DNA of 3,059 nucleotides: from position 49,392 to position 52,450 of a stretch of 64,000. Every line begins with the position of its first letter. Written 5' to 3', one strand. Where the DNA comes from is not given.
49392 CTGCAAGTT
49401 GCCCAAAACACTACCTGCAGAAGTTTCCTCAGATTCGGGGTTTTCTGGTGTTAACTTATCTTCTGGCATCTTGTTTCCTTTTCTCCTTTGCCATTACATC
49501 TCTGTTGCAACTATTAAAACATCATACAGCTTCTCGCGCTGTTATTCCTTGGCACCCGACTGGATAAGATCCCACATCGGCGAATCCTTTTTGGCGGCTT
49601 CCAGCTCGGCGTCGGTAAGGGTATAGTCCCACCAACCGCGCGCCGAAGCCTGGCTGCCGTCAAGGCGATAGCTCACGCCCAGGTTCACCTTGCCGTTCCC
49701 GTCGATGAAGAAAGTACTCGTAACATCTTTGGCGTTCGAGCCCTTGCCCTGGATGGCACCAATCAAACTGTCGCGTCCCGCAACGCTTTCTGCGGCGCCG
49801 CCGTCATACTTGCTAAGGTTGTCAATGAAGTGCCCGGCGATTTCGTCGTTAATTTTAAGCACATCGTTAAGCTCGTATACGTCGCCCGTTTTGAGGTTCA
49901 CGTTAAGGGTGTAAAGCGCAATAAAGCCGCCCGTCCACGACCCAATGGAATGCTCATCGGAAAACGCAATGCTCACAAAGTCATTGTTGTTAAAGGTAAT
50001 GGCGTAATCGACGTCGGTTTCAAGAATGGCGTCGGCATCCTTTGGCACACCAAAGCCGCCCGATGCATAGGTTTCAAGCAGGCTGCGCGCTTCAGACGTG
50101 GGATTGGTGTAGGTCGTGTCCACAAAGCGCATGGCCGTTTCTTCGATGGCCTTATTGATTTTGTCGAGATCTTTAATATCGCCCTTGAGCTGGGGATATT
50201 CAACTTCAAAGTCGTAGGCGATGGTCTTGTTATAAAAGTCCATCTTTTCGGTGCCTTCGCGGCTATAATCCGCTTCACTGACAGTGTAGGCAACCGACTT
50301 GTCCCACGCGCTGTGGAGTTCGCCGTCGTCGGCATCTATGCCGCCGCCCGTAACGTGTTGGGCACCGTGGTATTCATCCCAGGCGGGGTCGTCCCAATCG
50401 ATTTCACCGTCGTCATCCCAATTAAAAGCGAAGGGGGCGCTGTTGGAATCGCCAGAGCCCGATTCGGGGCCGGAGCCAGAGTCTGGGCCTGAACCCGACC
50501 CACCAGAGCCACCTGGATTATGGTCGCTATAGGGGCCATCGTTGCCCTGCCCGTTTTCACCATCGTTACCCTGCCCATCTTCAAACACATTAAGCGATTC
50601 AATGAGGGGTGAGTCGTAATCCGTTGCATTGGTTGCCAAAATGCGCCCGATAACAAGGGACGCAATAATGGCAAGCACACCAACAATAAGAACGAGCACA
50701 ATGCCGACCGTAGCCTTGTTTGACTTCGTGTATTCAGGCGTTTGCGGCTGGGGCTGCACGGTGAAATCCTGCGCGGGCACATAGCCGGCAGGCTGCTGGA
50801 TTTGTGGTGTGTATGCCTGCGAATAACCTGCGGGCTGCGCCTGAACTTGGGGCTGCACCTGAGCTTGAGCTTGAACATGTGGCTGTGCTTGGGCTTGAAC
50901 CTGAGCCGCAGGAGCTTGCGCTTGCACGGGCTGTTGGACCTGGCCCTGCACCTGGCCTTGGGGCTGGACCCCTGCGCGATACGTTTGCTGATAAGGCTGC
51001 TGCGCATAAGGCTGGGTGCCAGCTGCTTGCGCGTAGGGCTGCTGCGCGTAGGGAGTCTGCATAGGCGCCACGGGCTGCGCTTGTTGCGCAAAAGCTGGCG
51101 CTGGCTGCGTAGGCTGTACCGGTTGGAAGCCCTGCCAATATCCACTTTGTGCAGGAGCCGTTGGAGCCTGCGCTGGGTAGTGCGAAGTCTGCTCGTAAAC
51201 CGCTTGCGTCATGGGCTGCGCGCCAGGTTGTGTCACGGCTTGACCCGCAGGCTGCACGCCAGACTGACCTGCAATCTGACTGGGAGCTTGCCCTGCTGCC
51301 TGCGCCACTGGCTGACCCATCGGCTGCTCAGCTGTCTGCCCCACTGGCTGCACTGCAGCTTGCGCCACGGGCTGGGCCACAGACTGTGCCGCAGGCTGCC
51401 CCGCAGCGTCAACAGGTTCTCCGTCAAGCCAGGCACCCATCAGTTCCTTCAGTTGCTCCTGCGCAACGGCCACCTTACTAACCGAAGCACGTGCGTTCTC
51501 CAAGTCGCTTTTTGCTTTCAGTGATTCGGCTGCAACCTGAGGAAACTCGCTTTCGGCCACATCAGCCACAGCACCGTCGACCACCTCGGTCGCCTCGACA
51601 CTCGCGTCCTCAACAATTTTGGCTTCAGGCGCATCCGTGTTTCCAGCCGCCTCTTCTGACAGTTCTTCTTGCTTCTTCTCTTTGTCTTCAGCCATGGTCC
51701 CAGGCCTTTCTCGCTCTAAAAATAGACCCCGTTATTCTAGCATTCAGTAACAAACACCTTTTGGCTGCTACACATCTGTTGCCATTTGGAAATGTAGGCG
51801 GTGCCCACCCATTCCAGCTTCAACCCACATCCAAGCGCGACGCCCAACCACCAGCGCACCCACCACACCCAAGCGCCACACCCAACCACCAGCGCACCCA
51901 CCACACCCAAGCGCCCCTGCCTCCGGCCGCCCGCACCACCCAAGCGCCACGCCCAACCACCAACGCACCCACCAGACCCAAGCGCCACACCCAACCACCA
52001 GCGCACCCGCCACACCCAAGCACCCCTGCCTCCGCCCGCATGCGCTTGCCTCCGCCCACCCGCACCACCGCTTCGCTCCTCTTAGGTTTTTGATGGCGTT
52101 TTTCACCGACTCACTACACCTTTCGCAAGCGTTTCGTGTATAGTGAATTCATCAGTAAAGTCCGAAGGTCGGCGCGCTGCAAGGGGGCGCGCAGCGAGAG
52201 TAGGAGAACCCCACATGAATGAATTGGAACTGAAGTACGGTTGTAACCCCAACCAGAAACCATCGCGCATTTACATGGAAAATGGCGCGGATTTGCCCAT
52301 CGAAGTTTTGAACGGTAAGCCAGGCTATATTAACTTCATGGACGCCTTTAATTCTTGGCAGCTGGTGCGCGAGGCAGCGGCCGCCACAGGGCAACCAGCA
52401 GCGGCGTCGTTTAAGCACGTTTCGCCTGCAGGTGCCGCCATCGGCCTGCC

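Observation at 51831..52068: T-free, C-rich 38-bp tandem repeat array with higher-order (A-A-B)x2 structure in a divergent promoter region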

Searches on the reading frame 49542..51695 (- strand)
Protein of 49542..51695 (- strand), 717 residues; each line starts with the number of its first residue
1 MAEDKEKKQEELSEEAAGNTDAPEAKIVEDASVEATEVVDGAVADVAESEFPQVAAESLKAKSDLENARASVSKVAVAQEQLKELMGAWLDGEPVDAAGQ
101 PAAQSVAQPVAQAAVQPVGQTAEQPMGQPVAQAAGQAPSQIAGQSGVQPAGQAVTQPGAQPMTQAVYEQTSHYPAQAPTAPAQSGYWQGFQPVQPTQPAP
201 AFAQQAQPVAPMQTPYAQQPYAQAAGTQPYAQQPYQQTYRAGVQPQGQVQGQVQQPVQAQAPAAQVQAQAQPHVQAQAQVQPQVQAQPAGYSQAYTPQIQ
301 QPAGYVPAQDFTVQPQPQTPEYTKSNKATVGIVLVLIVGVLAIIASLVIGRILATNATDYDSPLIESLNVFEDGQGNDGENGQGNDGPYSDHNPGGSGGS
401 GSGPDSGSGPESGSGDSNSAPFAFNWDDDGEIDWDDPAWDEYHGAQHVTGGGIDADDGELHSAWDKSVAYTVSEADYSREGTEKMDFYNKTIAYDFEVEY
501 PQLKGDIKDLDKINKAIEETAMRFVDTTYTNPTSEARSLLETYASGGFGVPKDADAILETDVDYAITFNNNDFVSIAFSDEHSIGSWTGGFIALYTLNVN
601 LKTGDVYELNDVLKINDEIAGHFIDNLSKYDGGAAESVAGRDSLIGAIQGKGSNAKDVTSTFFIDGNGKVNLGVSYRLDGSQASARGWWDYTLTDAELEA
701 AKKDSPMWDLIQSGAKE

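Call 7: search_protein_families(library=pfam, proteins=[window:49542-51695:-])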
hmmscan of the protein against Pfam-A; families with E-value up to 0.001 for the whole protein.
window:49542-51695:- (717 aa): 1 family
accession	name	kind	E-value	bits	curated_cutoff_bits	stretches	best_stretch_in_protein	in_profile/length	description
PF13739.11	PdaC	-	0.00024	22.6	29.1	0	491-581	5-85/95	Deacetylase PdaC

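Call 44: search_protein_families(library=ncbifam, proteins=[window:49542-51695:-], max_evalue=0.01)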
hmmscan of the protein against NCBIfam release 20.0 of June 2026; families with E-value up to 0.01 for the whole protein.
window:49542-51695:- (717 aa): 1 family
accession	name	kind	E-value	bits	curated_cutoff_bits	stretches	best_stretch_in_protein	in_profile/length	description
NF006909.0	PRK09400.1-4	equivalog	0.0029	17.4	86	0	312-350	20-60/61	preprotein translocase subunit SecE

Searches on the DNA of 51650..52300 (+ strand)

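Call 35: search_rna_families(source=window, start=51650, end=52300, threshold=evalue, max_evalue=10)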
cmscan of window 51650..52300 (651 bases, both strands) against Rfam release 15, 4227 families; matches with E-value up to 10: 1.
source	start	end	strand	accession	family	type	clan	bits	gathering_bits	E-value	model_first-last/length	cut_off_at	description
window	52131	52236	+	RF00312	snoZ206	Gene; snRNA; snoRNA; CD-box;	-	14.4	50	9.2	1-129/129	no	Small nucleolar RNA Z206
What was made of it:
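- There is no Rfam match (call 35).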

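Call 41: search_dna_similar(query=window:51796-52150:+, collection=plasmids, mode=distant, max_evalue=0.001, max_rows=10)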
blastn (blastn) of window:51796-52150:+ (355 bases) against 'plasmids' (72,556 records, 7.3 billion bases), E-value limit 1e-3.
No match.

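Call 42: search_dna_similar(query=window:51796-52150:+, collection=phages, mode=distant, max_evalue=0.001, max_rows=10)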
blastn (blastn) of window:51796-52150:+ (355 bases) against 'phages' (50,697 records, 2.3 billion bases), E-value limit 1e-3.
No match.

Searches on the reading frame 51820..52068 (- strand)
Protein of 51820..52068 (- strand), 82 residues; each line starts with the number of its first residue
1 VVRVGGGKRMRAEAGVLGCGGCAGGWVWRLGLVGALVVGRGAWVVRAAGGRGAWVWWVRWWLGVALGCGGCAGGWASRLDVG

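Call 27: find_homologous_proteins(query=window:51820-52068:-, max_evalue=0.001)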
Query window:51820-52068:- (82 aa): 1 proteins with E <= 0.001 among 111 candidates.
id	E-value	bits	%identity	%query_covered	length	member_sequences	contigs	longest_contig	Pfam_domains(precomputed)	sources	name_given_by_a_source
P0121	3.4e-40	154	99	100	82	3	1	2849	-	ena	-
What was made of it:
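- On Bacterial VNTR / minisatellite: There are no homologues (call 27).
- Tried and rejected: The only relative found is the same locus (call 27).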
